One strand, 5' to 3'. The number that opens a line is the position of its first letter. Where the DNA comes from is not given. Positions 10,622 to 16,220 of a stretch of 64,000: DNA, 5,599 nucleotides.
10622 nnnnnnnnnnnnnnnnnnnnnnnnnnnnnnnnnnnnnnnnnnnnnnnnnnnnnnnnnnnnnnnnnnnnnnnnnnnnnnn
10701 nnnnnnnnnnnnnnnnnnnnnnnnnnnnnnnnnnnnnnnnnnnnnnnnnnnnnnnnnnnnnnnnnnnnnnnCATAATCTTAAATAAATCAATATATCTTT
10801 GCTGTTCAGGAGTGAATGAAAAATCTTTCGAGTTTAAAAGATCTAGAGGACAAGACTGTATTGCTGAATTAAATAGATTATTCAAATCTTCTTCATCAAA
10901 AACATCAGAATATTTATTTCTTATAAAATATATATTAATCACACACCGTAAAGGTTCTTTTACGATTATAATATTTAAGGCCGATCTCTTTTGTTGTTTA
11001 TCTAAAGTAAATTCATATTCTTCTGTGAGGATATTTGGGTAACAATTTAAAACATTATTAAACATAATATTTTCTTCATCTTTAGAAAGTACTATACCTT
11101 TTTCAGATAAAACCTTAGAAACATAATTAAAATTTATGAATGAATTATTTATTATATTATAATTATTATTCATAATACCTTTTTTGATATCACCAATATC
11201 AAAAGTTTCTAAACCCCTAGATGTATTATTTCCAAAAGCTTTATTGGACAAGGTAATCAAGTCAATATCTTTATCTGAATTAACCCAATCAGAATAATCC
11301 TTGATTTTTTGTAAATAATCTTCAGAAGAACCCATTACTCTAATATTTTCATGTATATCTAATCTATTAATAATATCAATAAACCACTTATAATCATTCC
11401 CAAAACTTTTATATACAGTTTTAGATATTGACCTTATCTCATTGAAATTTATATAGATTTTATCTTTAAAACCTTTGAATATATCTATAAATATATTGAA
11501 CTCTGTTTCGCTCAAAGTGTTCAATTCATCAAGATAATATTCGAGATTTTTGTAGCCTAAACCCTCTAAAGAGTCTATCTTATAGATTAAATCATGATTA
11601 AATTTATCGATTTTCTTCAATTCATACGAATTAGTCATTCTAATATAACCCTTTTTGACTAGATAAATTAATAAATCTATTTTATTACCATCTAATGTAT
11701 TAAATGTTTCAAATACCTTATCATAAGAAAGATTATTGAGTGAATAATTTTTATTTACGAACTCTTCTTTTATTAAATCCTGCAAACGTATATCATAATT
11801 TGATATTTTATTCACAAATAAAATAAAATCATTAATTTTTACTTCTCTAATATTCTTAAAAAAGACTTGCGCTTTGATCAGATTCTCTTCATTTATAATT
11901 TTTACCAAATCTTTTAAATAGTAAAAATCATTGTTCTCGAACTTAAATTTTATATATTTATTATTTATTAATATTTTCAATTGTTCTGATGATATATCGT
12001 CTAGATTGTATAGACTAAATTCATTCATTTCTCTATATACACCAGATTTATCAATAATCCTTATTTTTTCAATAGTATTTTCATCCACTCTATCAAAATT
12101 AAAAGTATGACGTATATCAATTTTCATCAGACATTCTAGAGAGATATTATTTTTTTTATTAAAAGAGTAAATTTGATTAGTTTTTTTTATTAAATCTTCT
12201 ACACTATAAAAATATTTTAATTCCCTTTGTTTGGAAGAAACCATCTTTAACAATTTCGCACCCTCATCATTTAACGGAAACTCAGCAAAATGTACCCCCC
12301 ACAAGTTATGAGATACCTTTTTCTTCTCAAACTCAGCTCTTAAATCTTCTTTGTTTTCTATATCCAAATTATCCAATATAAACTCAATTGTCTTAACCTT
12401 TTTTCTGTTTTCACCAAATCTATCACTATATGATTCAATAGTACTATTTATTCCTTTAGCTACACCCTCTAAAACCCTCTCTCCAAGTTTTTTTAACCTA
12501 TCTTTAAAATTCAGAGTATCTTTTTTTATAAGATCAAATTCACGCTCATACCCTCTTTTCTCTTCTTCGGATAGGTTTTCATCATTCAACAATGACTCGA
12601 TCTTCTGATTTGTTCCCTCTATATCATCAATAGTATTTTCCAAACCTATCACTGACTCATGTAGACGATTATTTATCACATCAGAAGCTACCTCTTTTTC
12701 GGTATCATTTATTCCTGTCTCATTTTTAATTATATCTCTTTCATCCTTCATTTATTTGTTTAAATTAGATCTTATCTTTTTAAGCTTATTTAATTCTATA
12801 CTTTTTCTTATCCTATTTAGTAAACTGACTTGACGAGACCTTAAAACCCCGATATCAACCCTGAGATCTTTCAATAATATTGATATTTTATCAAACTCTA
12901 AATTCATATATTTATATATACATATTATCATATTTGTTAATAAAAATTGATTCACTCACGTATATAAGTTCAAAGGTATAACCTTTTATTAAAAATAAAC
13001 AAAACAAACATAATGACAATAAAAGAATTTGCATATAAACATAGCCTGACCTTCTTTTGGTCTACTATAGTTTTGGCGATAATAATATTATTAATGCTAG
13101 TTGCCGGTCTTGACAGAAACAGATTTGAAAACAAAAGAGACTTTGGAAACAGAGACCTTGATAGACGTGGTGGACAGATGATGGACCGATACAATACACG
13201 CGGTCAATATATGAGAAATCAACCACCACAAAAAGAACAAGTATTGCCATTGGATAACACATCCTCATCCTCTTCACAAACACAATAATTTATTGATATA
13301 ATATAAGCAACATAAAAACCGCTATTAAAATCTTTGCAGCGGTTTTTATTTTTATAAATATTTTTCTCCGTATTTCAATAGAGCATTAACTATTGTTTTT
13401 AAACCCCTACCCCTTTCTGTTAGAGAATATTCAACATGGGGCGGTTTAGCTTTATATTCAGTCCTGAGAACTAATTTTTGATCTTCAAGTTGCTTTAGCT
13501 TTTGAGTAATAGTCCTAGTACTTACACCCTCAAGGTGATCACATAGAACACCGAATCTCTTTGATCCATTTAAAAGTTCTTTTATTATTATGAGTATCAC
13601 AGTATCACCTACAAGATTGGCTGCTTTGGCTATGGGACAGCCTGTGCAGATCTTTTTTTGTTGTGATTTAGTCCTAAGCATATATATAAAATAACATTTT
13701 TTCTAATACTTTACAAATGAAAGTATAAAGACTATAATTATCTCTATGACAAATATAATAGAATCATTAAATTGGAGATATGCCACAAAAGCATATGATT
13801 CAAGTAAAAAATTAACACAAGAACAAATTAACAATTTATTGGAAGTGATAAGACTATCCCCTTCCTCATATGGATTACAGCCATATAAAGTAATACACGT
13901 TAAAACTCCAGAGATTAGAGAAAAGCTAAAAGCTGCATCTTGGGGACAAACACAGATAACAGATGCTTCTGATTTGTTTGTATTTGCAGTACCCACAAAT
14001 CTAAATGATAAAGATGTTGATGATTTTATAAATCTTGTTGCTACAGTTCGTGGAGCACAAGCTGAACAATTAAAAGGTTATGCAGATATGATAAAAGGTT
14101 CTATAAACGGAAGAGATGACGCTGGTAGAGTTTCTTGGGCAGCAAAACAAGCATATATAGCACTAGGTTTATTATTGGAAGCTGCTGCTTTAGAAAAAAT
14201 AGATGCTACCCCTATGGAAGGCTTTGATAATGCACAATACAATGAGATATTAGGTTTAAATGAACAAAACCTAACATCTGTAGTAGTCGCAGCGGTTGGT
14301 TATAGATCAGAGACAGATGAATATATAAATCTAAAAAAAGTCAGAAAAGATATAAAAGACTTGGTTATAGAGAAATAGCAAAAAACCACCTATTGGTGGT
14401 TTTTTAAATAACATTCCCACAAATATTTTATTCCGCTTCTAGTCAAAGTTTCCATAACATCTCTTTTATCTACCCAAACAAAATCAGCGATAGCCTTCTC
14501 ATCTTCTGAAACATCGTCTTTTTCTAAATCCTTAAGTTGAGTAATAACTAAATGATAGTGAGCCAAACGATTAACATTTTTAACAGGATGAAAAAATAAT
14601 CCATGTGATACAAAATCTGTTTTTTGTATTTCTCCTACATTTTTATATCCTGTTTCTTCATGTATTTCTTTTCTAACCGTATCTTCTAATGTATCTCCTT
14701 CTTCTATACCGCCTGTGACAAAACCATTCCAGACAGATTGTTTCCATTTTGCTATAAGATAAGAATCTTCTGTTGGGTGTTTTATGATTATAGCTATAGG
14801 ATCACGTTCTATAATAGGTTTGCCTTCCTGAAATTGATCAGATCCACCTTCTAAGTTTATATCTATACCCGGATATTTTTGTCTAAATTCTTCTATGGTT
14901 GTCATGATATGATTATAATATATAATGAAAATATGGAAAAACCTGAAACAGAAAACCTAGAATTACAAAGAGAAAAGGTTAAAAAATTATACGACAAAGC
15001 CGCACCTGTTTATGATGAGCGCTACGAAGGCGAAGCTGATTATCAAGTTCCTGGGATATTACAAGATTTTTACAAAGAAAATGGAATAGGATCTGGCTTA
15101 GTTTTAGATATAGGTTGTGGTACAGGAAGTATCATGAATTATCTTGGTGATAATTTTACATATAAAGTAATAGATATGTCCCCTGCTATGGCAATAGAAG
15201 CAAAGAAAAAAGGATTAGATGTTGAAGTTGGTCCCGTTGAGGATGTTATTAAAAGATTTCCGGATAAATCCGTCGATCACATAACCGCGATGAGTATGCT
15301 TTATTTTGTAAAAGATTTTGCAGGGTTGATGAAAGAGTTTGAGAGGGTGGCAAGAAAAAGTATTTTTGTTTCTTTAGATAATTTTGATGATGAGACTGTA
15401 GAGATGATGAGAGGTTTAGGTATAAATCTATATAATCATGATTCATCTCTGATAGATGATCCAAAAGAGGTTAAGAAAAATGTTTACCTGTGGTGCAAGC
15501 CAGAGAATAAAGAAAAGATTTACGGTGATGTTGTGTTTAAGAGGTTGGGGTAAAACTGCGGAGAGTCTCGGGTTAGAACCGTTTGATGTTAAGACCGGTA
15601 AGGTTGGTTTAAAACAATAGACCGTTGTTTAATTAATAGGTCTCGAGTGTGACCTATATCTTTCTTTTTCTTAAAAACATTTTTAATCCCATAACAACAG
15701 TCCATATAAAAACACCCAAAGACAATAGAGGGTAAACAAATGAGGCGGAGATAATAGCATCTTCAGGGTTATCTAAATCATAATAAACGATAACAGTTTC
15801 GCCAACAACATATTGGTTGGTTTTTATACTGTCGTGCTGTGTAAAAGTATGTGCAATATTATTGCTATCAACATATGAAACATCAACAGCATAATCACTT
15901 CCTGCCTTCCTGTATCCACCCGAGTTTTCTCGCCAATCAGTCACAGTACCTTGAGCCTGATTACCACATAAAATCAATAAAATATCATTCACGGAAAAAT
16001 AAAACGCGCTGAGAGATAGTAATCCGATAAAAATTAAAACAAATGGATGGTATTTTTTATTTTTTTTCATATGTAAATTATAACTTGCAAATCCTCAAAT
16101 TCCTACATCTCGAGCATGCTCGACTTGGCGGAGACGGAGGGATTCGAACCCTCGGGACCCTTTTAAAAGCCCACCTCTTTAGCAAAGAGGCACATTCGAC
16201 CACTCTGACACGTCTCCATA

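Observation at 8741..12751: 1336-aa low-complexity giant protein ending in a pol-beta-type nucleotidyltransferase domain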

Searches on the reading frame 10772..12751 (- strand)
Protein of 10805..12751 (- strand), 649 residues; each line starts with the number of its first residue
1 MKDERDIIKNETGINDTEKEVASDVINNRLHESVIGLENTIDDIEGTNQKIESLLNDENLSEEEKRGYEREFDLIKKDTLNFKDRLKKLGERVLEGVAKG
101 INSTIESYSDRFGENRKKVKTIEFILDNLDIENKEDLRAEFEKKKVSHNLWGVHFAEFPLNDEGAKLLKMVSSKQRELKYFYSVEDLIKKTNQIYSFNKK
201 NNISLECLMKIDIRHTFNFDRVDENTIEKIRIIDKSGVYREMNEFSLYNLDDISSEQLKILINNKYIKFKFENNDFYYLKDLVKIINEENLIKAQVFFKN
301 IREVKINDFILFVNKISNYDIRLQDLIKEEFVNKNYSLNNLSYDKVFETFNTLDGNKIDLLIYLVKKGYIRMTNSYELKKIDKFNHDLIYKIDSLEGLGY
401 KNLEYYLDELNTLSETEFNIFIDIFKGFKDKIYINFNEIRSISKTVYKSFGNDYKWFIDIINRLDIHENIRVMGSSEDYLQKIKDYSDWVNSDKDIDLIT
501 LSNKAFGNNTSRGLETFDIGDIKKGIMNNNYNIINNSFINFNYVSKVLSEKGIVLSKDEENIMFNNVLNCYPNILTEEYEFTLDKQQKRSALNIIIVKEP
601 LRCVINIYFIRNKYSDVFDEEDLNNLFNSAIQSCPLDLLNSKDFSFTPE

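Call 46: search_protein_families(library=phrogs, proteins=[window:10805-12751:-], max_evalue=0.1)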
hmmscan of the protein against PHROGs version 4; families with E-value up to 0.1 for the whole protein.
window:10805-12751:- (649 aa): 0 families

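Call 96: predict_structure(alignment_id=A7)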
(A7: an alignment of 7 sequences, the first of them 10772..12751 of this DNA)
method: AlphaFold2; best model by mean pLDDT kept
length: 660 residues; sequences in the alignment: 7
mean_pLDDT: 73.6   pTM: 0.51
mean pLDDT of the five models: 73.6, 72.6, 71.6, 69.0, 67.6
residues with pLDDT >= 90: 96; 70-90: 358; 50-70: 110; < 50: 96
segments of 3 or more residues with pLDDT < 50: 1-43, 78-106, 509-520
pLDDT, mean of each block of 10 residues (from residue 1): 27 24 28 40 50 52 57 51 43 36 46 71 86 83 75 80 82 72 83 86 84 64 85 86 77 83 79 64 84 85 82 90 91 82 79 90 92 84 91 85 84 86 74 67 76 72 61 66 62 57 66 43 73 86 84 83 90 92 93 94 92 91 91 85 83 78
secondary structure, 60 per line:
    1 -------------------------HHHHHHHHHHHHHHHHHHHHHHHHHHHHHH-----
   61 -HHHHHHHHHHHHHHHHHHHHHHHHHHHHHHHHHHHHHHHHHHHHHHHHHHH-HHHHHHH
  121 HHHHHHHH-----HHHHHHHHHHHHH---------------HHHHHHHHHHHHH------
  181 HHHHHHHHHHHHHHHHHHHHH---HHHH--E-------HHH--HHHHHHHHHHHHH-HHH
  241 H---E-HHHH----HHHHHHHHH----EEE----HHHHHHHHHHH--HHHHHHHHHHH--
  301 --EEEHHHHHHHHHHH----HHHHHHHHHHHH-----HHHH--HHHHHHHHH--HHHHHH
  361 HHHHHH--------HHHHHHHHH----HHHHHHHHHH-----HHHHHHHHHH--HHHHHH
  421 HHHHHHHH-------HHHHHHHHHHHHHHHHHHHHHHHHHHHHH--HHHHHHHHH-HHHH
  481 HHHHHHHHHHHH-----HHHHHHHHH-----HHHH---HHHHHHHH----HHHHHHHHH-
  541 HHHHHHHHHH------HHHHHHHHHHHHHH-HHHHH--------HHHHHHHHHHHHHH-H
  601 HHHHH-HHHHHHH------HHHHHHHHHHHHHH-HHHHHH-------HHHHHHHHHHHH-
elements in order: H26-55 H62-112 H114-128 H134-146 H162-174 H181-201 H205-208 H224-236 H238-241 H247-250 H255-263 E268-270 H275-285 H288-298 E303-305 H306-316 H321-332 H338-341 H344-352 H355-366 H375-383 H388-397 H403-412 H415-428 H436-464 H467-475 H477-492 H498-506 H512-515 H519-526 H531-539 H541-550 H557-570 H572-576 H585-598 H600-605 H607-613 H620-633 H635-640 H648-659

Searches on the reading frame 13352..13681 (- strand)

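Call 16: search_protein_families(library=pfam, proteins=[window:13352-13681:-], max_evalue=0.001)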
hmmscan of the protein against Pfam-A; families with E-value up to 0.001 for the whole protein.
window:13352-13681:- (109 aa): 1 family
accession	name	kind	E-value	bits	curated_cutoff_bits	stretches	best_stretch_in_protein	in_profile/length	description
PF01638.23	HxlR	-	2e-22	79.3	20.8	1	24-109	2-87/91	HxlR-like helix-turn-helix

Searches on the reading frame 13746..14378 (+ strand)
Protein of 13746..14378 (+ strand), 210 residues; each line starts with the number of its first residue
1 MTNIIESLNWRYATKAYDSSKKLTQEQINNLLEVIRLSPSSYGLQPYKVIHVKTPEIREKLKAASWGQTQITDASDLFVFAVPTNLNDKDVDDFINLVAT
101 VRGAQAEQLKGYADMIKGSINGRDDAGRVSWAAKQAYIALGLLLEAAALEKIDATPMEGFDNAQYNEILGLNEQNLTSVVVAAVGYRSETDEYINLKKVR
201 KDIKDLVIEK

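Call 16: search_protein_families(library=pfam, proteins=[window:13746-14378:+], max_evalue=0.001)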
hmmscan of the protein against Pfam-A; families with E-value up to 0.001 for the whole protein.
window:13746-14378:+ (210 aa): 1 family
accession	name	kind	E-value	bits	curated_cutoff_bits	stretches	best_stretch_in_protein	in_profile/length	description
PF00881.29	Nitroreductase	-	2.3e-22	80.4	23.5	1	9-186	2-167/167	Nitroreductase family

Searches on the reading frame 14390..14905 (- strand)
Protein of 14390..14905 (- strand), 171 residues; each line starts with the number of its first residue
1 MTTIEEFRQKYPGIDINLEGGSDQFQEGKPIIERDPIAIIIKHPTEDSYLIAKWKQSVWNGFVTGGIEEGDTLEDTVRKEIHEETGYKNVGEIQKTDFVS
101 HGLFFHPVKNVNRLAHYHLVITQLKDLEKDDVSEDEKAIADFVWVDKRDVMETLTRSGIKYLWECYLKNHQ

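Call 16: search_protein_families(library=pfam, proteins=[window:14390-14905:-], max_evalue=0.001)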
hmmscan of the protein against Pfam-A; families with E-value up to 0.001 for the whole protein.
window:14390-14905:- (171 aa): 1 family
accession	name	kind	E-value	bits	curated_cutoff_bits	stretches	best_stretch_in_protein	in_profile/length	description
PF00293.34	NUDIX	-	1.3e-12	48.4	21.1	1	49-152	17-120/134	NUDIX domain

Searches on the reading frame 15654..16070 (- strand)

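Call 16: search_protein_families(library=pfam, proteins=[window:15654-16070:-], max_evalue=0.001)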
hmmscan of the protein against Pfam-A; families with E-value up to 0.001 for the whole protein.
window:15654-16070:- (138 aa): 1 family
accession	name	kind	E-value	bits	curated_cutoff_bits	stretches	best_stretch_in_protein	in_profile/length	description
PF12158.14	DUF3592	-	4.3e-08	34.2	25.3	1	39-109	1-81/84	Domain of unknown function (DUF3592)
